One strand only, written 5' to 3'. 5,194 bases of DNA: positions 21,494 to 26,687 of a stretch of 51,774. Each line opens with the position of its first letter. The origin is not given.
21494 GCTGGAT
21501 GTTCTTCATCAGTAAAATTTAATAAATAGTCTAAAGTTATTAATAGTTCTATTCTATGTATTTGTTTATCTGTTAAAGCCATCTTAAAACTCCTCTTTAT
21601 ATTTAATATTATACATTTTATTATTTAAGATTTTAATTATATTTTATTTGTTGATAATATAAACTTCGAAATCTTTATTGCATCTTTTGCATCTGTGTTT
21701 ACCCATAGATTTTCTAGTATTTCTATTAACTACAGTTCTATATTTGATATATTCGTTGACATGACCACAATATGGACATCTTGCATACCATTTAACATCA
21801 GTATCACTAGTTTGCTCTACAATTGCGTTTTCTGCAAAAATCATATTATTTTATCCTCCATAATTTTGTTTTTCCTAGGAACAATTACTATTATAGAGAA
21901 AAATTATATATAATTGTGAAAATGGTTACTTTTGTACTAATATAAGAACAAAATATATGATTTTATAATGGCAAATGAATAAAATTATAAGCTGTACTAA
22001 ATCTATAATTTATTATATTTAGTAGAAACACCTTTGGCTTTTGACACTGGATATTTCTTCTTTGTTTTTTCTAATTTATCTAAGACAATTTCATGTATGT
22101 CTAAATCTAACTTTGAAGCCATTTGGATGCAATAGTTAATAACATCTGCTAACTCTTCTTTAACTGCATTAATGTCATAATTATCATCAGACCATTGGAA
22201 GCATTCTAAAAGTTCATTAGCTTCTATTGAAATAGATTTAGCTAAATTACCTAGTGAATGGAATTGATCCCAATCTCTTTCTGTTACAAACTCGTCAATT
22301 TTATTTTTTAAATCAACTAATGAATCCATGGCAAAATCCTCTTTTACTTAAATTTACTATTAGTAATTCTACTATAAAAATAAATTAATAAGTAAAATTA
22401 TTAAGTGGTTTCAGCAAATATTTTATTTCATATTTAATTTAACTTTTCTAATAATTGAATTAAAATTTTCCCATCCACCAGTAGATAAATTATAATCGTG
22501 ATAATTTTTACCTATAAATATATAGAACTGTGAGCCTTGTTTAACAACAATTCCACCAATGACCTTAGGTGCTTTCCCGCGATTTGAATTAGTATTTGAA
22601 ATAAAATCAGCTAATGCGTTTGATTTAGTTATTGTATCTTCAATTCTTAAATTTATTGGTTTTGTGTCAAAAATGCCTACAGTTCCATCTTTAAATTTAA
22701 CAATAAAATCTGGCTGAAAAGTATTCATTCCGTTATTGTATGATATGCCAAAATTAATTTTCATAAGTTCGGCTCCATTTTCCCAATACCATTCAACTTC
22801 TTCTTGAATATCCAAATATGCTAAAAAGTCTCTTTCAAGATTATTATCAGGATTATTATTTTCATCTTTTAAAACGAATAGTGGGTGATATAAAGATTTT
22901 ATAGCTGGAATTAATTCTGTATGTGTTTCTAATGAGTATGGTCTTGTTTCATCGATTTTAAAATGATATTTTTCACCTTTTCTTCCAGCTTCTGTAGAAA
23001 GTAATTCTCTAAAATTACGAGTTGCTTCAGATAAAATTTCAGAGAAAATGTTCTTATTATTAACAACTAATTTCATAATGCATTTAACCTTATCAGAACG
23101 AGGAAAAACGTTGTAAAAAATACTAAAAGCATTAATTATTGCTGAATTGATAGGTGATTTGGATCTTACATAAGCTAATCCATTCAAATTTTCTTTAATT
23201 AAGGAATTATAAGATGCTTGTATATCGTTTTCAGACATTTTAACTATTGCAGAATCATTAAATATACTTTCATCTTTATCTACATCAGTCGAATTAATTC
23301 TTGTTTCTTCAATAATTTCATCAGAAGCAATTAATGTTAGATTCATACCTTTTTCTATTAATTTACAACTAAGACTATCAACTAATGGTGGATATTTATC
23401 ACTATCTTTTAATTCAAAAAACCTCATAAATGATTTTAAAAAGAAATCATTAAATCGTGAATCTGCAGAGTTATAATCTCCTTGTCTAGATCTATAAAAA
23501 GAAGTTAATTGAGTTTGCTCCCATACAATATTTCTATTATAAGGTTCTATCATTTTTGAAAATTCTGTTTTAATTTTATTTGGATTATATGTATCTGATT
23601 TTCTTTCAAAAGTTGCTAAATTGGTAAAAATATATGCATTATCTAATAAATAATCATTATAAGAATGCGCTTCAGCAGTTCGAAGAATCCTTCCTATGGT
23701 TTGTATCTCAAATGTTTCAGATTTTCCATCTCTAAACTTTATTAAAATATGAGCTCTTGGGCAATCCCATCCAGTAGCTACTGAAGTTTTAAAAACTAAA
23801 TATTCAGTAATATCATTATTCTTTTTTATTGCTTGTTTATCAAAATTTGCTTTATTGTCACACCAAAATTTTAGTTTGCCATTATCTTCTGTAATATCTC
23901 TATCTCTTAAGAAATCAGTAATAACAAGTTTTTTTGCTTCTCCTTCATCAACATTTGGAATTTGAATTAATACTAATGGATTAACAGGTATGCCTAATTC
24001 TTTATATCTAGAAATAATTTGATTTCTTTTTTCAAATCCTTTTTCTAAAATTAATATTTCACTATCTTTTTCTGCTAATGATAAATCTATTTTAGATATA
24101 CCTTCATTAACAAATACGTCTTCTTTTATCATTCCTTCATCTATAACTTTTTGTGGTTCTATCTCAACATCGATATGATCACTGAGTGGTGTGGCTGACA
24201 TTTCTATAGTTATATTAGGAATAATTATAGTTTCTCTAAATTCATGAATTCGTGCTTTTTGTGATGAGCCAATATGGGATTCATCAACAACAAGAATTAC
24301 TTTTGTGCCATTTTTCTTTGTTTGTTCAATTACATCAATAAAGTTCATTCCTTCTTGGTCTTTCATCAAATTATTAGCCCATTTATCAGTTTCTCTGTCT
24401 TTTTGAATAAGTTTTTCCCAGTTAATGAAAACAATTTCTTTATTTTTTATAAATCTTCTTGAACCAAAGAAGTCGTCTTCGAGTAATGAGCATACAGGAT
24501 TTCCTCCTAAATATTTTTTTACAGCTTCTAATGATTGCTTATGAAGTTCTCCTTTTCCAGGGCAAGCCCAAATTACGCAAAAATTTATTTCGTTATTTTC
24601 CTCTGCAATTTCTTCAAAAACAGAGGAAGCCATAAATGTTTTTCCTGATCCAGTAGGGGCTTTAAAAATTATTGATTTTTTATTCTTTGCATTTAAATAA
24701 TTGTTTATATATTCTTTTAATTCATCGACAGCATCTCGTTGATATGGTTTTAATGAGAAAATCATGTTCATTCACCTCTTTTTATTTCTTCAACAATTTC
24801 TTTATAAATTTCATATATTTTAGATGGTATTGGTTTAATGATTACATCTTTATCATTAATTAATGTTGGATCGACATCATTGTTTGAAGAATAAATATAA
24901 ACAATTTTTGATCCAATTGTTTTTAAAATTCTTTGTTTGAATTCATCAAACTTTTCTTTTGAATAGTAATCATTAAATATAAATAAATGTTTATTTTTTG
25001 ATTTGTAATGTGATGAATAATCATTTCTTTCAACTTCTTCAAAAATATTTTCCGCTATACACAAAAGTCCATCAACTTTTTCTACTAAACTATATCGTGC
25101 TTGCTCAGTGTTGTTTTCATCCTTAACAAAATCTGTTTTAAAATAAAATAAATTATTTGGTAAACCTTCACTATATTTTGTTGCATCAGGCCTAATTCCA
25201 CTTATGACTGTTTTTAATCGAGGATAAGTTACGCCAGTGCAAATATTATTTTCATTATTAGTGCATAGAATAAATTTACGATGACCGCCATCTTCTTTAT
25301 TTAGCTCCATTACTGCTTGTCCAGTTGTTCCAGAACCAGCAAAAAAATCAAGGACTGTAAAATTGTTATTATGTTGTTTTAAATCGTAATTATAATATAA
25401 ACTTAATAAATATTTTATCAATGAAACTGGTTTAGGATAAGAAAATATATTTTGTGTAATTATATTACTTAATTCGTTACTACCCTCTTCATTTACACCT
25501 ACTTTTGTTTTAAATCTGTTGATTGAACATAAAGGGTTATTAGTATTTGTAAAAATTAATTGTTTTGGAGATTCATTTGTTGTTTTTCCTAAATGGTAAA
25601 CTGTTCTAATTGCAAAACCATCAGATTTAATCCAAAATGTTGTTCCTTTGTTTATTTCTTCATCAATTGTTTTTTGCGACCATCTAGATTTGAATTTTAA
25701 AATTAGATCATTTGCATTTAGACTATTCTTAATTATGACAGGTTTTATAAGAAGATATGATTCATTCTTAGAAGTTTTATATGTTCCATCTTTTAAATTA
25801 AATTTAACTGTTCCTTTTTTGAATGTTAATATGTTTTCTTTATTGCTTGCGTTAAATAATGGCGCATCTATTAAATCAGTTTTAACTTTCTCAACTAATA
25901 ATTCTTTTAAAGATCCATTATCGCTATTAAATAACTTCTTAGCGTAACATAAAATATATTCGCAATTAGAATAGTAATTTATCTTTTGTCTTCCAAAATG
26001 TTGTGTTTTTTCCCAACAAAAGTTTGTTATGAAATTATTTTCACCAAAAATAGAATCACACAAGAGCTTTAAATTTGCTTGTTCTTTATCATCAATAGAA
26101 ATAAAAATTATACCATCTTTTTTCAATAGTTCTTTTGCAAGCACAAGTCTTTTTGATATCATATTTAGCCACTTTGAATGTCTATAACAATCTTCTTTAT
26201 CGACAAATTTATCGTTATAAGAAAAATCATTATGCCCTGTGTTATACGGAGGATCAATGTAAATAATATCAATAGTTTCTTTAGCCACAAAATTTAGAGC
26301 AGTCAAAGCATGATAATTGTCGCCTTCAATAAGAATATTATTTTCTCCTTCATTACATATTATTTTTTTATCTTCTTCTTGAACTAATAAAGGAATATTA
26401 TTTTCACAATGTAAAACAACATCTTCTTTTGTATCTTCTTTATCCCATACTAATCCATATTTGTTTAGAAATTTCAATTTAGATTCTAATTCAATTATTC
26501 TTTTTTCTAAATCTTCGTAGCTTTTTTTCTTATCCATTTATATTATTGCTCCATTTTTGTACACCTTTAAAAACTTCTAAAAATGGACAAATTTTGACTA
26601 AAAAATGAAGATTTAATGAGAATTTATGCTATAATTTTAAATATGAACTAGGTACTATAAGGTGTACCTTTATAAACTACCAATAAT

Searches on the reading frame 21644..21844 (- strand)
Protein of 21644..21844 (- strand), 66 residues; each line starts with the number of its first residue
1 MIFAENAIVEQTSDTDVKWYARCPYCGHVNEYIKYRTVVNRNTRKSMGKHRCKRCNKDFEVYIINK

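Call 88: search_protein_families(library=ncbifam, proteins=[window:21644-21844:-], max_evalue=0.001)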
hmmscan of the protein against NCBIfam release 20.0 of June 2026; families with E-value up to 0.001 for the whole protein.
window:21644-21844:- (66 aa): 2 families
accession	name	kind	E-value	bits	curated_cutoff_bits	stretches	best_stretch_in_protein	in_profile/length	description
NF001606.0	PRK00398.1-3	equivalog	0.00044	20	72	0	21-28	20-27/44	DNA-directed RNA polymerase subunit P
TIGR03655.1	anti_R_Lar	subfamily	0.00051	20.3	39.6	1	22-60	3-39/55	Lar family restriction alleviation protein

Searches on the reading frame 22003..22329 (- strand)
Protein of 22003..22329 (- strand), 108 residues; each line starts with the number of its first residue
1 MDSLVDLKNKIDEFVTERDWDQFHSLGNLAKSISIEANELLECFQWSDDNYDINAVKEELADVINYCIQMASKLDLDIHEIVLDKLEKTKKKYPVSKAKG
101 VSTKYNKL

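Call 4: search_protein_families(library=pfam, proteins=[window:22003-22329:-], max_evalue=0.1)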
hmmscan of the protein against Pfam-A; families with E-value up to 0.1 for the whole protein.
window:22003-22329:- (108 aa): 4 families
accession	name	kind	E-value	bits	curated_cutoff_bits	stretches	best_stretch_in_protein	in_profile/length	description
PF12643.12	MazG-like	-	3.7e-18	66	27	1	32-108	2-85/85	MazG-like family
PF18865.6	AbiJ_NTD5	-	0.00025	21.4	26.7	1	3-57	8-61/93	AbiJ N-terminal domain 5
PF03819.22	MazG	-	0.00028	21.5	22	1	29-94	6-71/74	MazG nucleotide pyrophosphohydrolase domain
PF08761.16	dUTPase_2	-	0.00073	20.3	22.9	1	2-87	3-95/162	dUTPase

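Call 5: search_protein_families(library=padloc, proteins=[window:22003-22329:-], max_evalue=1)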
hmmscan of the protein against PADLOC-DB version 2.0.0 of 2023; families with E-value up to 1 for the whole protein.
window:22003-22329:- (108 aa): 1 family
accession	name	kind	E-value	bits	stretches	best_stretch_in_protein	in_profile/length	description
PDLC00587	JetC3|JetC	-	0.00017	17.2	1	4-97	1031-1125/1478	DUF3584 domain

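Call 6: search_protein_families(library=ncbifam, proteins=[window:22003-22329:-], max_evalue=1)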
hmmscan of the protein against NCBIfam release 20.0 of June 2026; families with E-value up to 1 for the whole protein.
window:22003-22329:- (108 aa): 2 families
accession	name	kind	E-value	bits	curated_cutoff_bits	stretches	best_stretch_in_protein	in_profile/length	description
NF007113.1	PRK09562.1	equivalog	0.047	13.3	208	1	20-84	21-210/251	nucleoside triphosphate pyrophosphohydrolase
NF008988.0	PRK12334.1-4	equivalog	0.057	12.3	501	1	4-66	133-191/335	nucleoside triphosphate pyrophosphohydrolase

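Call 7: search_protein_families(library=phrogs, proteins=[window:22003-22329:-], max_evalue=1)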
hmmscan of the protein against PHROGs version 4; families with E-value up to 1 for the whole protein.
window:22003-22329:- (108 aa): 8 families
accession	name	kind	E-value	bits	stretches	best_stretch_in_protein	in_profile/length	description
phrog_3301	-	other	1.3e-11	45.7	1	1-95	47-163/169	pyrophosphatase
phrog_2245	-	other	0.0028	18.5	1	41-100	160-212/218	nucleoside triphosphate pyrophosphohydrolase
phrog_173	-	DNA, RNA and nucleotide metabolism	0.013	16.4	1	3-85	34-123/196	nucleoside triphosphate pyrophosphohydrolase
phrog_3806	-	unknown function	0.071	14.5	1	7-88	68-146/166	-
phrog_9147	-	unknown function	0.21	12.2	1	49-89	51-91/204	-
phrog_35855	-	unknown function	0.31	12.3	0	2-46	17-59/66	-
phrog_7658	-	unknown function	0.32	12.3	1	6-51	28-71/87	-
phrog_5164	-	unknown function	0.52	11.5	1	33-92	20-74/91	-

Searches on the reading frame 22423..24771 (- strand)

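Call 4: search_protein_families(library=pfam, proteins=[window:22423-24771:-], max_evalue=0.1)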
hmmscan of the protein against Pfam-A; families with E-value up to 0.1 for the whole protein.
window:22423-24771:- (782 aa): 10 families
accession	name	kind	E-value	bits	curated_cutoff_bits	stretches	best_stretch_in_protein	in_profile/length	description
PF04851.21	ResIII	-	2.2e-19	70.4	22.5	1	5-195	2-162/164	Type III restriction enzyme, res subunit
PF00270.35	DEAD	-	1.5e-06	28.5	26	1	24-196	10-161/167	DEAD/DEAH box helicase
PF18766.7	SWI2_SNF2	-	2.4e-05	24.5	26.7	1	11-198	2-158/221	SWI2/SNF2 ATPase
PF16796.11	Microtub_bd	-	0.0012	19.2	27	1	3-54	64-111/155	Microtubule binding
PF24883.2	NPHP3_N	-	0.0047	17.6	24.8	1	25-70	15-58/164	Nephrocystin 3, N-terminal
PF25199.1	nSTAND_NTPase5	-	0.02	15.1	34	0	4-56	14-66/145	Novel STAND NTPase 5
PF13245.12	AAA_19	-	0.029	15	25.1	0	28-73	8-52/134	AAA domain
PF12775.13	AAA_7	-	0.051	13.6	25.8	0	27-65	29-67/181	P-loop containing dynein motor region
PF00004.35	AAA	-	0.07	14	21.2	0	35-68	2-30/131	ATPase family associated with various cellular activities (AAA)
PF08696.17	Dna2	-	0.08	13.1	22.4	0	323-363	53-93/204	DNA replication factor Dna2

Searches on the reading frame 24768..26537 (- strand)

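Call 4: search_protein_families(library=pfam, proteins=[window:24768-26537:-], max_evalue=0.1)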
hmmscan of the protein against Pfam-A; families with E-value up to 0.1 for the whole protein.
window:24768-26537:- (589 aa): 2 families
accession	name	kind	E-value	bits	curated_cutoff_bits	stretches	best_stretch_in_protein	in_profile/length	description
PF01555.25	N6_N4_Mtase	-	2.8e-33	116.2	26.7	1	89-427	1-211/221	DNA methylase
PF03602.21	Cons_hypoth95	-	2.6e-05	24.4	24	1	71-102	97-127/182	Conserved hypothetical protein 95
